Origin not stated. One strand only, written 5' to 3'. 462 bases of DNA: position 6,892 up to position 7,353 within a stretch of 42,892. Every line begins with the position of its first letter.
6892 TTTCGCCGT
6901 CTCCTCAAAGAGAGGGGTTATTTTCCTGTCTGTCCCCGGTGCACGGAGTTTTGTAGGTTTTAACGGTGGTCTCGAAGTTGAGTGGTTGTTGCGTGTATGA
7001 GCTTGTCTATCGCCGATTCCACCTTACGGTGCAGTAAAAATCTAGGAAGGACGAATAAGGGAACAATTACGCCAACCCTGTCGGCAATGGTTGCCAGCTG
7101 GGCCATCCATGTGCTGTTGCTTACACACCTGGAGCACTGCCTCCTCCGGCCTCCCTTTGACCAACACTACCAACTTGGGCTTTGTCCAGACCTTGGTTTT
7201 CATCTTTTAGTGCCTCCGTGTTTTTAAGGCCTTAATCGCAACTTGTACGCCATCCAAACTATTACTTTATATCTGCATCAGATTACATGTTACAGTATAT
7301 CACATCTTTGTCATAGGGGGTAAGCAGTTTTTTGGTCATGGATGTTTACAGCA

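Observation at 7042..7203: Hidden 53-aa Cys-containing peptide gene (precursor A1) on the minus strand, masked by a plus-strand shadow ORF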

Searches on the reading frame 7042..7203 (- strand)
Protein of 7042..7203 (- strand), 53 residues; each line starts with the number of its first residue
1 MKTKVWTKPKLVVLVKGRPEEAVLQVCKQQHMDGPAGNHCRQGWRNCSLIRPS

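Call 7: search_protein_families(library=ncbifam, proteins=[window:7042-7203:-], max_evalue=0.01)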
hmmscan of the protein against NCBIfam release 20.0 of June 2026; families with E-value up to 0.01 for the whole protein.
window:7042-7203:- (53 aa): 0 families

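Call 8: search_protein_families(library=pfam, proteins=[window:7042-7203:-], max_evalue=0.01)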
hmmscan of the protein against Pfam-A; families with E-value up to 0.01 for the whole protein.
window:7042-7203:- (53 aa): 0 families

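Call 11: find_homologous_proteins(query=A1, max_evalue=0.01)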
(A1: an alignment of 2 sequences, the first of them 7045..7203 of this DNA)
Query A1 (2 sequences) (53 aa, profile of the alignment): 20 proteins with E <= 0.01 among 20 candidates.
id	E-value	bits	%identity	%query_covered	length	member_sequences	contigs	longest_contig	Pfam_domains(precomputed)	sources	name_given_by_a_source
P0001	8.3e-33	130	60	100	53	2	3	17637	-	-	-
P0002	4.6e-30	121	62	100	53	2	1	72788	-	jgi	jgi:hypothetical protein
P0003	1.3e-29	120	87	100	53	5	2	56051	-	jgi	-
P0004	4.7e-28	115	62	100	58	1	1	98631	-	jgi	-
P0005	9.0e-27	111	58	100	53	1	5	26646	-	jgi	jgi:hypothetical protein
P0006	2.7e-26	109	58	100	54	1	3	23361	-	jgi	jgi:hypothetical protein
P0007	9.4e-26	107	58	100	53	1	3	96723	-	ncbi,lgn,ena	-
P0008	1.4e-23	100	57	100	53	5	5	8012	-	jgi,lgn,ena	jgi:hypothetical protein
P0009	1.5e-21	94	68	100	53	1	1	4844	-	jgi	jgi:hypothetical protein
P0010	4.5e-21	92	57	100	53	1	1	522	-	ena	-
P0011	2.1e-19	87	60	91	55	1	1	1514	-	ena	-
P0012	2.9e-18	83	70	87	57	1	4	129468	-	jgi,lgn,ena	jgi:hypothetical protein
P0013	6.0e-18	82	70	87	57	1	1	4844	-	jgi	jgi:hypothetical protein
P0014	1.7e-17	81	89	66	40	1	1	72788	-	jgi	jgi:hypothetical protein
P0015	2.0e-17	81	65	75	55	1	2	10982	-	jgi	jgi:hypothetical protein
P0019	7.4e-15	72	65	75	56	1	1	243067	-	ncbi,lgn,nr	ncbi:MAG: hypothetical protein JXA50_08360 [Deltaproteobacteria bacterium]|nr:hypothetical protein [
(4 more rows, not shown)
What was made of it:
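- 20 close homologs (call 11).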

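Call 14: find_encoding_contigs(protein=P0019, flank=10000, max_places=2)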
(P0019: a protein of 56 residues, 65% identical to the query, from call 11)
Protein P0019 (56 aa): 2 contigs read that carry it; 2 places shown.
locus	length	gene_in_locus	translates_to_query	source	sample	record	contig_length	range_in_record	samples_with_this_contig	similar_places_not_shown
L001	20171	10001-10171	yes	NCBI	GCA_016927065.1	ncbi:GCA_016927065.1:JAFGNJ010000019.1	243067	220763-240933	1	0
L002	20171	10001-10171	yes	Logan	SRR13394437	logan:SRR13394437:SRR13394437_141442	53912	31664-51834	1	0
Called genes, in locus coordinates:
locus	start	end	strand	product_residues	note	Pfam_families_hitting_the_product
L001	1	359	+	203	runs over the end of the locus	PF02585:PIG-L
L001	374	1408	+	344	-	PF01041:DegT_DnrJ_EryC1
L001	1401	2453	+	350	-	PF00953:Glycos_transf_4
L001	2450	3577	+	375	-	PF13439:Glyco_transf_4, PF13477:Glyco_trans_4_2, PF13579:Glyco_trans_4_4, PF20706:GT4-conflict, PF00534:Glycos_transf_1, PF13692:Glyco_trans_1_4, PF13524:Glyco_trans_1_2 (weak)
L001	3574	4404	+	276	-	PF14907:NTP_transf_5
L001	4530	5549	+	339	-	PF27840:ScmC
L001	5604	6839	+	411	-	PF04055:Radical_SAM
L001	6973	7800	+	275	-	PF04055:Radical_SAM, PF13186:SPASM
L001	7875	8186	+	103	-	PF05402:PqqD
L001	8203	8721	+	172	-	PF00717:Peptidase_S24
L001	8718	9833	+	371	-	PF04055:Radical_SAM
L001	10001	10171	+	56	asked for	-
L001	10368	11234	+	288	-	PF19156:DUF5838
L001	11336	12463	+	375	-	PF01494:FAD_binding_3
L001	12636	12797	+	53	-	-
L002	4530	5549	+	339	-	PF27840:ScmC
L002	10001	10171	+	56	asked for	-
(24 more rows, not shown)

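Call 15: find_encoding_contigs(protein=P0012, flank=10000, max_places=2)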
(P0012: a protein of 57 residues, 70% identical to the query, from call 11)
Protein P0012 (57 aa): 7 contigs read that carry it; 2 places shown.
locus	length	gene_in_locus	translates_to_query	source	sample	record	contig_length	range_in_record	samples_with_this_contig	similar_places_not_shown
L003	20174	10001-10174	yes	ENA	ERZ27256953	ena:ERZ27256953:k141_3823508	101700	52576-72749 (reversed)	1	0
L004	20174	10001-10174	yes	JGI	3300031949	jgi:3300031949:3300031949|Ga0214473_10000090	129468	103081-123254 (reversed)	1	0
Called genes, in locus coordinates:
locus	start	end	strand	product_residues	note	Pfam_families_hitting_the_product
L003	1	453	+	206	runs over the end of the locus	PF02585:PIG-L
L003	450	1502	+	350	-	PF01041:DegT_DnrJ_EryC1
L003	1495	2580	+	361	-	PF00953:Glycos_transf_4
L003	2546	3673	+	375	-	PF13439:Glyco_transf_4, PF13477:Glyco_trans_4_2, PF13579:Glyco_trans_4_4, PF20706:GT4-conflict (weak), PF00534:Glycos_transf_1, PF13692:Glyco_trans_1_4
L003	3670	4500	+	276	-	PF14907:NTP_transf_5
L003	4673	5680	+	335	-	PF27840:ScmC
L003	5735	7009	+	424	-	PF04055:Radical_SAM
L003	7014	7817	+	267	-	PF13489:Methyltransf_23, PF01209:Ubie_methyltran (weak), PF13649:Methyltransf_25, PF13847:Methyltransf_31, PF08241:Methyltransf_11, PF08242:Methyltransf_12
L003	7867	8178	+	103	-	PF05402:PqqD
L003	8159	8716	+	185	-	PF00717:Peptidase_S24 (weak)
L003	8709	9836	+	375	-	PF04055:Radical_SAM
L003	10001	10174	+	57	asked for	-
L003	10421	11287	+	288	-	PF19156:DUF5838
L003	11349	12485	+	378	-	PF01266:DAO (faint), PF01494:FAD_binding_3, PF03486:HI0933_like (faint), PF13738:Pyr_redox_3 (faint)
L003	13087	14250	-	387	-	PF13353:Fer4_12 (faint), PF04055:Radical_SAM, PF13186:SPASM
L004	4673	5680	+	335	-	PF27840:ScmC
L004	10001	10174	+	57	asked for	-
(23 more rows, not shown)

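Call 22: search_protein_families(library=pfam, alignment_id=A2, max_evalue=10)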
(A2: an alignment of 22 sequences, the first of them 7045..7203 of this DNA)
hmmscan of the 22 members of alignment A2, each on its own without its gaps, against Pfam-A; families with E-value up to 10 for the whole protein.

A. member 1, window:7045-7203:- (53 aa): 1 family
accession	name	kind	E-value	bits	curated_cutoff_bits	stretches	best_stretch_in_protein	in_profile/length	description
PF00408.26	PGM_PMM_IV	-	0.28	11.7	23.1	1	7-28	42-63/68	Phosphoglucomutase/phosphomannomutase, C-terminal domain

B. families by the number of members that match (of 22 scanned): 3 families
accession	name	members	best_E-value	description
PF10723.15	RepB-RCR_reg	1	0.097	Replication regulatory protein RepB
PF12178.13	INCENP_N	1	0.18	Chromosome passenger complex (CPC) protein INCENP N terminal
PF00408.26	PGM_PMM_IV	1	0.28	Phosphoglucomutase/phosphomannomutase, C-terminal domain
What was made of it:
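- On PqqA: No PqqA hit (call 22).
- On Cyanobactin pathway: The precursor family is unrelated (call 22).
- Closest known: PQQ. Different: The PqqA HMM does not hit (call 22).
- The Pfam PqqA model does not hit (call 22).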

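Call 23: search_protein_families(library=ncbifam, alignment_id=A2, max_evalue=10)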
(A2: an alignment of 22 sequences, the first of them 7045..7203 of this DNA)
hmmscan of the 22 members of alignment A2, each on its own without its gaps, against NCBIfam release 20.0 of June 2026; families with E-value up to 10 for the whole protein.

A. member 1, window:7045-7203:- (53 aa): 0 families

B. families by the number of members that match (of 22 scanned): 4 families
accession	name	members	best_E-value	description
NF047844.1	FlgcoilFcpBLepto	8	0.0072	flagellar-coiling protein FcpB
NF009803.0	PRK13287.1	1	0.076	formamidase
NF053744.1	FAProxCypCBc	1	0.13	CYP152 family fatty-acid peroxygenase CypC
NF033534.1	rhodolasso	1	0.18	lasso peptide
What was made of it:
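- On SCIFF / ranthipeptide: No such hit for 22 members at E<=10 in NCBIfam or Pfam (calls 22, 23).
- No SCIFF or other peptide model hits any of 22 members at E<=10 (calls 22, 23).
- Tried and rejected: The few weak hits (FcpB, PGM_PMM_IV and similar) are noise (calls 22, 23).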

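Call 24: find_related_loci(query=A2, collection=genome_contigs, flank=10000)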
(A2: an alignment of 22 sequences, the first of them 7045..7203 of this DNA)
Query A2 (53 aa) in genome_contigs; peptide patterns used: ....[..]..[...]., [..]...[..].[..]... (x = any residue, [..] = any of these).
113 stretches matched a pattern; 53 encode a relative of the query (tblastn E <= 1e-3); 52 distinct loci.
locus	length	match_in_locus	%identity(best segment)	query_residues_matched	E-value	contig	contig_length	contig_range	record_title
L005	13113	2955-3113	87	1-53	4e-28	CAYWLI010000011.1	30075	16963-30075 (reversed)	MAG TPA_asm: uncultured Thermodesulfobacteriota bacterium isolate binchicken_co163_443 genome assembly, contig: NODE_215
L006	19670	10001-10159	85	1-53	7e-28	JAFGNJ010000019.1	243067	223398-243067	MAG: Deltaproteobacteria bacterium isolate Zod_Metabat.542 k87_7441369, whole genome shotgun sequence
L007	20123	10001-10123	78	1-41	4e-17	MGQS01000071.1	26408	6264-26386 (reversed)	MAG: Deltaproteobacteria bacterium RBG_16_54_11 RBG_16_scaffold_3358, whole genome shotgun sequence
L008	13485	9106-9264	58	1-53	2e-15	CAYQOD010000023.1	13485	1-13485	MAG TPA_asm: uncultured Thermodesulfobacteriota bacterium isolate binchicken_co252_14 genome assembly, contig: NODE_604_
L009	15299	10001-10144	67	1-48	2e-15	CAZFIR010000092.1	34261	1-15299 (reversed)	MAG TPA_asm: uncultured Thermodesulfobacteriota bacterium isolate SRP185410_co1_332 genome assembly, contig: k141_242887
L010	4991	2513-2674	54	1-50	5e-14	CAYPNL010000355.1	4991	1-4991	MAG TPA_asm: uncultured Desulfobacteraceae bacterium isolate SRP067234_co1_7 genome assembly, contig: k99_105587, whole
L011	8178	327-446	70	1-40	7e-14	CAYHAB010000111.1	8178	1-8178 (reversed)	MAG TPA_asm: uncultured Thermodesulfobacteriota bacterium isolate ERP119294_co2_426 genome assembly, contig: k141_381978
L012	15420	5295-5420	64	1-42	9e-14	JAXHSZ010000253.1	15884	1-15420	MAG: Thermodesulfobacteriota bacterium isolate MAG11_tar_biofilm MAG11_253, whole genome shotgun sequence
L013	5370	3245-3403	53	1-50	3e-13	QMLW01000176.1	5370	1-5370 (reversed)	MAG: Deltaproteobacteria bacterium isolate B25_G16 B25_Guay16_scaffold_16517, whole genome shotgun sequence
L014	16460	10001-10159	51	1-50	5e-13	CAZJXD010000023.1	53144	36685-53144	MAG TPA_asm: uncultured Desulfobacteraceae bacterium isolate SRP323688_co1_280 genome assembly, contig: NODE_1192_length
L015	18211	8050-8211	54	1-53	3e-12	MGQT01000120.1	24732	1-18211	MAG: Deltaproteobacteria bacterium RBG_16_54_18 RBG_16_scaffold_9795, whole genome shotgun sequence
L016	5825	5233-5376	52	4-49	1e-10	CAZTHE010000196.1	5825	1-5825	MAG TPA_asm: uncultured Acidobacteriota bacterium isolate SRP192927_co6_54 genome assembly, contig: NODE_37976_length_58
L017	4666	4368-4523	44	3-53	4e-10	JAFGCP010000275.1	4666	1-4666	MAG: Deltaproteobacteria bacterium isolate Zod_Metabat.1117 k87_7199383, whole genome shotgun sequence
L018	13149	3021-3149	54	1-48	3e-9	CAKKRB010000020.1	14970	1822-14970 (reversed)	Omnitrophica bacterium GWA2_41_15 isolate Hainich-H43-bin222-1 genome assembly, contig: H43-bin222_1_Hain_H43_02um_R3_22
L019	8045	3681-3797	54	2-40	7e-9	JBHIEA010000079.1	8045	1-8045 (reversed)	MAG: bacterium isolate b3.sp2_bin.56 NODE_3266_length_8045_cov_6.528411, whole genome shotgun sequence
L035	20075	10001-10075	64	4-28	7e-7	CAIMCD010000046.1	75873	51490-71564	MAG: uncultured Chlorobiaceae bacterium isolate MJ-time_bin-8753 genome assembly, contig: bin-8753:46/46, whole genome s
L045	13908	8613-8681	65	6-28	4e-6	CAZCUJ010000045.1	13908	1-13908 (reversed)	MAG TPA_asm: uncultured Methanospirillum sp. isolate binchicken_co22_197 genome assembly, contig: NODE_4618_length_13908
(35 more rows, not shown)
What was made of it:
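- Closest known: SynChlorMet. Same: The taxon spread is similar: deltaproteobacteria, Chlorobi and methanogens (call 24).
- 52 genome loci, in Thermodesulfobacteriota, Acidobacteriota, Chloroflexota, Omnitrophota, Thermoleophilia, Verrucomicrobiota, Chlorobiaceae, Methanospirillum and Methanoregulaceae (call 24). The family is widespread in anaerobes, including methanogens (call 24).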
